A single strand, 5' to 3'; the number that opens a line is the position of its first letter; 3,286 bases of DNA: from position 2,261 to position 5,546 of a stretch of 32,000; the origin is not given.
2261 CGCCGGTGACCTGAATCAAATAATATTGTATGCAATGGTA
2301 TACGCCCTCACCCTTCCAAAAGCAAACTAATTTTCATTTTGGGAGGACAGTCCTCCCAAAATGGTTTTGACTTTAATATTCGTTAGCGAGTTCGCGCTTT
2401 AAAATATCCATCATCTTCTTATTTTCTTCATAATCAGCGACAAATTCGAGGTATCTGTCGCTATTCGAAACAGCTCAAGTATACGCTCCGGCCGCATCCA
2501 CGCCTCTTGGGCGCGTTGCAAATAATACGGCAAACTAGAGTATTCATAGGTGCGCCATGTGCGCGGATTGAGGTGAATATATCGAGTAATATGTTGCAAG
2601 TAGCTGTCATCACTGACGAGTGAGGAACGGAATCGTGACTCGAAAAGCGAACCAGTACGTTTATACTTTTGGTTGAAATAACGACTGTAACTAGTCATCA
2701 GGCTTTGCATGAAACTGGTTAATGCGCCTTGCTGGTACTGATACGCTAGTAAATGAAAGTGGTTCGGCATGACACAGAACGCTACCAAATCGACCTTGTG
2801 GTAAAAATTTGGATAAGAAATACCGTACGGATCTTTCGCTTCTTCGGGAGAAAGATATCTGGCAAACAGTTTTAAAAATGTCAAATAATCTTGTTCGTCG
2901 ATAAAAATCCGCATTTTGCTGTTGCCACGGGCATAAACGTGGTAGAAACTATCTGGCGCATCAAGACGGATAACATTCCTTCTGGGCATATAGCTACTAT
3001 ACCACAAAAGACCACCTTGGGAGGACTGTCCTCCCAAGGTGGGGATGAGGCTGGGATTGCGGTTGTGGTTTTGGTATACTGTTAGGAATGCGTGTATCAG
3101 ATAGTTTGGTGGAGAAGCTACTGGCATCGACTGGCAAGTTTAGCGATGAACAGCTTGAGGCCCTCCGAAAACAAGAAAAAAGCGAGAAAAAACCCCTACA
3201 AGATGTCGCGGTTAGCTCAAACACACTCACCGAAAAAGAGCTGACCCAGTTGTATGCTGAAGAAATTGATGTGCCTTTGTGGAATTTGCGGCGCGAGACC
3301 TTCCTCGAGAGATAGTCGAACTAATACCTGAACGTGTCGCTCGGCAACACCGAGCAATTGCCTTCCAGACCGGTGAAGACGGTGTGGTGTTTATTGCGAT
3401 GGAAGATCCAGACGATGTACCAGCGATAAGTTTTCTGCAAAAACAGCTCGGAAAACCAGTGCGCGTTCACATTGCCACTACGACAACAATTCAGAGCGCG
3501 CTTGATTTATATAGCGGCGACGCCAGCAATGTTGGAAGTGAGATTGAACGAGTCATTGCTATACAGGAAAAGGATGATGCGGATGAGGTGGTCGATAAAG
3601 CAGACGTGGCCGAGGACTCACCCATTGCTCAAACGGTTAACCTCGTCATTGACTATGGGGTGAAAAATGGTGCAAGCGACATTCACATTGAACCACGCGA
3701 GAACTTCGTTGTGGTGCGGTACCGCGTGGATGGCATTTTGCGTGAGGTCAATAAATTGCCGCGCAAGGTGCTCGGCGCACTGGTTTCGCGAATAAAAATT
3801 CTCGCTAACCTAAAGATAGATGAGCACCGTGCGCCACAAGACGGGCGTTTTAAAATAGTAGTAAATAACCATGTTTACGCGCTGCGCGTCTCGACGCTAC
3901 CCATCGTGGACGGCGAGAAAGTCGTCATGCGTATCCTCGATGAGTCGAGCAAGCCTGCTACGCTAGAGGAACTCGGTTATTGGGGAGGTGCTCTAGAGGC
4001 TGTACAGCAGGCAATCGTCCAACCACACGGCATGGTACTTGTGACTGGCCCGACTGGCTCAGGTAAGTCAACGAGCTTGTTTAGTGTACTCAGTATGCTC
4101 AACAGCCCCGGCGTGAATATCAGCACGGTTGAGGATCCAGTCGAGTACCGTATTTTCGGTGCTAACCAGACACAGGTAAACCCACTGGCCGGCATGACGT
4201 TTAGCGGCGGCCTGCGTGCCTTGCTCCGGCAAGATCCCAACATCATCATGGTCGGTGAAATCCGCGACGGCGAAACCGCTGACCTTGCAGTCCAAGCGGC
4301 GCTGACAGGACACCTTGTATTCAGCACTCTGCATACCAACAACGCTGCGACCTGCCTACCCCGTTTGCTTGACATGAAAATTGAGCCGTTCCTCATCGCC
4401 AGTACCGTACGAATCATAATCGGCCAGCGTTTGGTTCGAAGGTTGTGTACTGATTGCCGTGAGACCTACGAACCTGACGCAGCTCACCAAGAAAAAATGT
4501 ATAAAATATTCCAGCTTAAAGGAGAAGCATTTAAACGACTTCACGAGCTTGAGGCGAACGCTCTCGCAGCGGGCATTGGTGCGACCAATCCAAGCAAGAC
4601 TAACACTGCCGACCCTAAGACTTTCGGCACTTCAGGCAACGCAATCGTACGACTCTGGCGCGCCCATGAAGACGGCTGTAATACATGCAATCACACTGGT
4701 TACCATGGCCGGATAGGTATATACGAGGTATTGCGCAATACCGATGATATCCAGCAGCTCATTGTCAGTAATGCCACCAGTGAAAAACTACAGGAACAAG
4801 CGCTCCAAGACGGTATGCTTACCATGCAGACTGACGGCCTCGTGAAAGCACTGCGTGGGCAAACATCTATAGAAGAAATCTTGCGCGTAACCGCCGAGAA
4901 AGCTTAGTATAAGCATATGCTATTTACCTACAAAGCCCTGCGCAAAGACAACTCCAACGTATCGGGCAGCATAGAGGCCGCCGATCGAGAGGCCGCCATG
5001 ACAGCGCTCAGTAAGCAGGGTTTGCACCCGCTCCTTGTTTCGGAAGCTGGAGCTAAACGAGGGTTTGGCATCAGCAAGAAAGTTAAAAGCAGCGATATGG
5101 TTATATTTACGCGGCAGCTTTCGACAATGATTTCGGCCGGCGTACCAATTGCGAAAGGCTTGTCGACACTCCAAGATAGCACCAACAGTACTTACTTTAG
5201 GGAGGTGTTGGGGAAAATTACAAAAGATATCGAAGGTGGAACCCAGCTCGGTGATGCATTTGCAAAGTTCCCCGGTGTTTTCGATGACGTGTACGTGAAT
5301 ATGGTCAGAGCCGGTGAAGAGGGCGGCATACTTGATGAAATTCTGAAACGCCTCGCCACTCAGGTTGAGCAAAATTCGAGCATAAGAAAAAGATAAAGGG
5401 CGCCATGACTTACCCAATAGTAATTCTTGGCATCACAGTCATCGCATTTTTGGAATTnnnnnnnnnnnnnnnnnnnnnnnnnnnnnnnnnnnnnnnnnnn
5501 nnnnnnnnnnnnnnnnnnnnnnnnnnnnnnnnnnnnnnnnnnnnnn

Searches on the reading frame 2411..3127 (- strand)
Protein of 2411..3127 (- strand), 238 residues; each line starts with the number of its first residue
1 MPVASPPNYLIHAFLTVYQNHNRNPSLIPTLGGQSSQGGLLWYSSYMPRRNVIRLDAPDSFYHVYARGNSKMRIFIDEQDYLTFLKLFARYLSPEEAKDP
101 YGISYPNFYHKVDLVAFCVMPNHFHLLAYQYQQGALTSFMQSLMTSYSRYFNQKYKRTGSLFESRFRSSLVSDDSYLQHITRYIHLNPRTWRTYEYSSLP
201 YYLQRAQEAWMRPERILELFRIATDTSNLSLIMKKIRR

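Call 27: search_protein_families(library=pfam, proteins=[window:2411-3127:-], max_evalue=0.001)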
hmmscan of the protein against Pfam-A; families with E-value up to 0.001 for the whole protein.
window:2411-3127:- (238 aa): 1 family
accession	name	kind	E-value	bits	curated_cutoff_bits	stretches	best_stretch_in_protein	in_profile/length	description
PF01797.21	Y1_Tnp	-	5.9e-11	43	23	1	110-185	39-119/121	Transposase IS200 like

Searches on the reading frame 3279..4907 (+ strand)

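Call 27: search_protein_families(library=pfam, proteins=[window:3279-4907:+], max_evalue=0.001)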
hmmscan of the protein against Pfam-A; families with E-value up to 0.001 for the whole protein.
window:3279-4907:+ (542 aa): 3 families
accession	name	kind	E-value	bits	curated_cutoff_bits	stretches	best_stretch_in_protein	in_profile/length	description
PF00437.27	T2SSE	-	2.2e-128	428.5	24.9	1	111-536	3-370/370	Type II/IV secretion system protein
PF05157.20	MshEN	-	5.9e-14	52.3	23.1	1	4-82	9-87/90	MshEN domain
PF13555.12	AAA_29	-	3.1e-05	24.1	27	1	239-267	12-39/61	P-loop containing region of AAA domain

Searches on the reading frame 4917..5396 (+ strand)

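Call 27: search_protein_families(library=pfam, proteins=[window:4917-5396:+], max_evalue=0.001)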
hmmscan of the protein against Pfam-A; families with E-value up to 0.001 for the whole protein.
window:4917-5396:+ (159 aa): 1 family
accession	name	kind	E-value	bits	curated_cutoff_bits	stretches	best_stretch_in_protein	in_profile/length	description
PF00482.28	T2SSF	-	7.4e-24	84.5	25.2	1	64-158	1-96/125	Type II secretion system (T2SS), protein F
